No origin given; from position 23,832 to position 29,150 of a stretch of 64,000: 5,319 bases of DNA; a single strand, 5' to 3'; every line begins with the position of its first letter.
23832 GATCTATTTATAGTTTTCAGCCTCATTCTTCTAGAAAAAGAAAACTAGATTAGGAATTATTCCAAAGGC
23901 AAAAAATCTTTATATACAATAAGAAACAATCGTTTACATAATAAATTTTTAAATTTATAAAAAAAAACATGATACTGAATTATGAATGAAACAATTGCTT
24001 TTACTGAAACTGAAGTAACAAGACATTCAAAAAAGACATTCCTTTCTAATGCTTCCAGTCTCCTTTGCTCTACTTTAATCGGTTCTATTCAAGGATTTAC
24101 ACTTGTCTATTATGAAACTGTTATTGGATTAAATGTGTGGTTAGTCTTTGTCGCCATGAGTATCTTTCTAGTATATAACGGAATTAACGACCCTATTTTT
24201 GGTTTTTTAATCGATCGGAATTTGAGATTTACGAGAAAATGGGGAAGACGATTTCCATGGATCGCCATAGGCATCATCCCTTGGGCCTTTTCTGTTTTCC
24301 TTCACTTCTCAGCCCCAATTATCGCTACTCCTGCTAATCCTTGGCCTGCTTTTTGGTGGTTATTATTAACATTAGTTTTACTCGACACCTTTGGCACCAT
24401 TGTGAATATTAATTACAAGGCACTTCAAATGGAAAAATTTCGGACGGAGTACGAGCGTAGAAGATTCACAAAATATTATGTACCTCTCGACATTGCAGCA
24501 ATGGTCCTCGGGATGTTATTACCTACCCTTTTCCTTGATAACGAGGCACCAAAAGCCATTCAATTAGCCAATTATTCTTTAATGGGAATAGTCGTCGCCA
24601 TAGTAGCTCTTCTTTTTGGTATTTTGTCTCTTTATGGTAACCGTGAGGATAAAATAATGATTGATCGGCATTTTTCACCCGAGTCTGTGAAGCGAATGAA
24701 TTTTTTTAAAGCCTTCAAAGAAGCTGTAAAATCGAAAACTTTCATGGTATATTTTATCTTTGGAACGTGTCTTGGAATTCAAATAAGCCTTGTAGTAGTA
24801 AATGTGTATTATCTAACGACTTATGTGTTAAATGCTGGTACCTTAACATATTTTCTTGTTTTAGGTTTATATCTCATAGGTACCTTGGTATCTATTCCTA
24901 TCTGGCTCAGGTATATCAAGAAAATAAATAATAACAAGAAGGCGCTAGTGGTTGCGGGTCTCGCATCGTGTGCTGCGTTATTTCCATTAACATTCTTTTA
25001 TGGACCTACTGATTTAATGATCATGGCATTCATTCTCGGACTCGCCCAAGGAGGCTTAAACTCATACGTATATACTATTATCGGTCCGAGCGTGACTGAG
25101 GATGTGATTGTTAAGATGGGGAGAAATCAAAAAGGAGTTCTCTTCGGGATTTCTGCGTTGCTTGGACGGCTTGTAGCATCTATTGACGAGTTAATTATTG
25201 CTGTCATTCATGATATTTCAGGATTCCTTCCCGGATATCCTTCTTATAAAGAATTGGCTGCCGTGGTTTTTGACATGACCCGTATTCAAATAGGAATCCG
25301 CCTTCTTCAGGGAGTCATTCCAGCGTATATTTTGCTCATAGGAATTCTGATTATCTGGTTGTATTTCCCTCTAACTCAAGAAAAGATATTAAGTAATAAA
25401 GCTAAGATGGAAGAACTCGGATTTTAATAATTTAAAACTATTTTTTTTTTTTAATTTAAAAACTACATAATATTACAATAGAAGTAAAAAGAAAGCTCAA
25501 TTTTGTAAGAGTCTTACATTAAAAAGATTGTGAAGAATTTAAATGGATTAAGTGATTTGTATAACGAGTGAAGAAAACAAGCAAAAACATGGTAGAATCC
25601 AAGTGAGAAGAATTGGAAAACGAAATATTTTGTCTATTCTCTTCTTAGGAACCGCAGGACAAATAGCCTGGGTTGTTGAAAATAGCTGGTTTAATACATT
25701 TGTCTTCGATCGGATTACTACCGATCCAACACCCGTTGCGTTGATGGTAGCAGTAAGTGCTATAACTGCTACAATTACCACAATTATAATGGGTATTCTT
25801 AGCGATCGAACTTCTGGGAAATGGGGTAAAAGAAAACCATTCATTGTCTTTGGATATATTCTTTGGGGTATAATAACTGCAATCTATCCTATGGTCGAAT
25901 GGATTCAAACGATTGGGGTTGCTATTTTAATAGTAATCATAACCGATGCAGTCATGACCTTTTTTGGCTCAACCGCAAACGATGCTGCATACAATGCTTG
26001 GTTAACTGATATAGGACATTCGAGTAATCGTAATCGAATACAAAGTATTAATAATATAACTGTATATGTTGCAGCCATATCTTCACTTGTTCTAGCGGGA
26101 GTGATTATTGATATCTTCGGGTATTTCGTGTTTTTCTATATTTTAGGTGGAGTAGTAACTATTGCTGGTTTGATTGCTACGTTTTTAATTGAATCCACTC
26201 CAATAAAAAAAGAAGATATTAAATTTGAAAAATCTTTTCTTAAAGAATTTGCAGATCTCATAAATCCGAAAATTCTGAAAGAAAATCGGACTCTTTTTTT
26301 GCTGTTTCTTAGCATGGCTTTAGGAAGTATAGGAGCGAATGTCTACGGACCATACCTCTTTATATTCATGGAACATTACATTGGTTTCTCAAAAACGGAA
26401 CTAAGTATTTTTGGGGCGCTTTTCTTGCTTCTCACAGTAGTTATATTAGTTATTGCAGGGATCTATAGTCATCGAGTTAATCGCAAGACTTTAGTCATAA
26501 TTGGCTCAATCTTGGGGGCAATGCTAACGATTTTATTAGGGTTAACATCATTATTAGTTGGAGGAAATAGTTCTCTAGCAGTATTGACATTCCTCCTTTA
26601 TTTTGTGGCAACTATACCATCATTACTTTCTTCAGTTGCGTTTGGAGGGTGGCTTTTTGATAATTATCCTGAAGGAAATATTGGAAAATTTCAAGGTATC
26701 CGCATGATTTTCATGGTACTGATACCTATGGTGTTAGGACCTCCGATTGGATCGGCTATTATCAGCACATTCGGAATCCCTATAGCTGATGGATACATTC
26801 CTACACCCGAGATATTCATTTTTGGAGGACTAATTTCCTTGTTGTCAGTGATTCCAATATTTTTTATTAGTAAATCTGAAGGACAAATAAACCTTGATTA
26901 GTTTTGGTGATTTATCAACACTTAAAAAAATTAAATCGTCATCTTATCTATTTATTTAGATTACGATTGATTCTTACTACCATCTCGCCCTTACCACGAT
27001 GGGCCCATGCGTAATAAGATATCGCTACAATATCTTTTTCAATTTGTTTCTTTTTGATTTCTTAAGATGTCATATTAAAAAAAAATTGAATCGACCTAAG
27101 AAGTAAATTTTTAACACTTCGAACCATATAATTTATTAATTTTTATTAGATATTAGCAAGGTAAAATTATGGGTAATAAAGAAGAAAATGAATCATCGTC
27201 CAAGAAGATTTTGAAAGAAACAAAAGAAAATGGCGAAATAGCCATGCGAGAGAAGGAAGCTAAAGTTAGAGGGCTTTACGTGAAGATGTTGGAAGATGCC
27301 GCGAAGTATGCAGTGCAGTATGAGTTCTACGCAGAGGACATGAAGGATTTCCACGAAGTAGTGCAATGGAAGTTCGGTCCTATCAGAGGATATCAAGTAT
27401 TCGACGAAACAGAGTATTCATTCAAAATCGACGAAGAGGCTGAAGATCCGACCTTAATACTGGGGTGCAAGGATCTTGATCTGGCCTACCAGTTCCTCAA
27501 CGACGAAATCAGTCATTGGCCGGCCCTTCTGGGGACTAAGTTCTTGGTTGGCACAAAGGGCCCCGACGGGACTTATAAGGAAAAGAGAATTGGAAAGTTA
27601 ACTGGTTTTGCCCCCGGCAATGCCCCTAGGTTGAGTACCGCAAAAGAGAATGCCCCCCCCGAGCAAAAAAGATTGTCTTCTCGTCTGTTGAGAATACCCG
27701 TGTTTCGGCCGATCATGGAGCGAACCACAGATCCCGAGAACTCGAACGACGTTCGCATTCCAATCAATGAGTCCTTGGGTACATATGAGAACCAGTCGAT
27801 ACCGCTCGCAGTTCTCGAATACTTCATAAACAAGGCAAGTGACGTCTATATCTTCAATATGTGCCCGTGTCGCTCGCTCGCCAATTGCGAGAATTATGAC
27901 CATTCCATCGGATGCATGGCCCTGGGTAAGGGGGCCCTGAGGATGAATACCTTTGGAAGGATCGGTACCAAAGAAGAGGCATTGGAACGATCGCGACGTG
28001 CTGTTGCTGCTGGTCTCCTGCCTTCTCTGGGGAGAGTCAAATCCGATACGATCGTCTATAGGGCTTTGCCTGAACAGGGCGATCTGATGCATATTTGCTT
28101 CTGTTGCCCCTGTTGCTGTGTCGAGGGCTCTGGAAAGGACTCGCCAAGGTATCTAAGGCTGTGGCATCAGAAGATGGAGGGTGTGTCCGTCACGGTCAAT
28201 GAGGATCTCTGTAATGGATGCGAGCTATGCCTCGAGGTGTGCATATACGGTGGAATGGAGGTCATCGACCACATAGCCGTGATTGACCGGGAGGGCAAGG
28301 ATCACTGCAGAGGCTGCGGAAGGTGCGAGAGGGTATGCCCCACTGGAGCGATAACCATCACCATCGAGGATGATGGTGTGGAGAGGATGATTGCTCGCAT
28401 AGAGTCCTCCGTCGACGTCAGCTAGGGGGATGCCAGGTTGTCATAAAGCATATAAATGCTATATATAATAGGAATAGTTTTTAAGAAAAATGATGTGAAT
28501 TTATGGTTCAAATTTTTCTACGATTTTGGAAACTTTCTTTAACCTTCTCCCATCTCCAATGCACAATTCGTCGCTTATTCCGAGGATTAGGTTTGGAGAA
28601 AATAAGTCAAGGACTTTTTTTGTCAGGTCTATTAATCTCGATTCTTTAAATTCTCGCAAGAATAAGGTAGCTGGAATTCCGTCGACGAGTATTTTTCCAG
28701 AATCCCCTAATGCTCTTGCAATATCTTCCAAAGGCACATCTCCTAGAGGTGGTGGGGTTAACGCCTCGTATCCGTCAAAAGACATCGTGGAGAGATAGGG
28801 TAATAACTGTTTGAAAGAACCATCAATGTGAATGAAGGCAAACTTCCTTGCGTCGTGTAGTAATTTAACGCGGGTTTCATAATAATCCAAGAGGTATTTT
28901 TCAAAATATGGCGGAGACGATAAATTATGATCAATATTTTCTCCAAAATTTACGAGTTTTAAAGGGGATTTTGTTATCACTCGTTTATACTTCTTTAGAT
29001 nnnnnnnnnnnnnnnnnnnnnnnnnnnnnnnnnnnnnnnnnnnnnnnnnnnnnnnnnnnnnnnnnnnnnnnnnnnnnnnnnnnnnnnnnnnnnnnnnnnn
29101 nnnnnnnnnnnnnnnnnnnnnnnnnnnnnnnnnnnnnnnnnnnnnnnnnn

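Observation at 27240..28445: About 1.2-kb G+C-rich island forming the body of one gene: a mosaic of native 5' end and foreign-looking coding sequence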

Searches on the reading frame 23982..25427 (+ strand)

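Call 4: search_protein_families(library=pfam, proteins=[window:23982-25427:+], max_evalue=0.01)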
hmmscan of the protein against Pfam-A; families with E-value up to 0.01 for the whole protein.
window:23982-25427:+ (481 aa): 1 family
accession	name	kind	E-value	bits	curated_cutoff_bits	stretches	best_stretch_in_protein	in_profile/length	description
PF13347.12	MFS_2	-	3e-42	145.1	27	1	39-465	19-426/427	MFS/sugar transport protein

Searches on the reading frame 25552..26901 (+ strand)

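Call 4: search_protein_families(library=pfam, proteins=[window:25552-26901:+], max_evalue=0.01)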
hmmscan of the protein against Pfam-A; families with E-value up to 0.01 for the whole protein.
window:25552-26901:+ (449 aa): 2 families
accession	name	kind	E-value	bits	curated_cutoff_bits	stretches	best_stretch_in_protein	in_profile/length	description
PF07690.21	MFS_1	-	3.3e-31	108.9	33.4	2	55-264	27-223/347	Major Facilitator Superfamily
PF13347.12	MFS_2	-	2e-17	63.3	27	1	35-438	8-412/427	MFS/sugar transport protein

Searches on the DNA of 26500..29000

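Call 45: search_rna_families(source=window, start=26500, end=29000, threshold=evalue, max_evalue=1)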
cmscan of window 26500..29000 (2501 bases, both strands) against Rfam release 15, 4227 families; matches with E-value up to 1: 0.
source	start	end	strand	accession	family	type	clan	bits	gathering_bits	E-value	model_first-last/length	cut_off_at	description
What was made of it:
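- Checked: There is no Rfam hit (call 45).
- There is no Rfam match (call 45).
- Tried and rejected: Rfam gave no match at E <= 1 (call 45).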
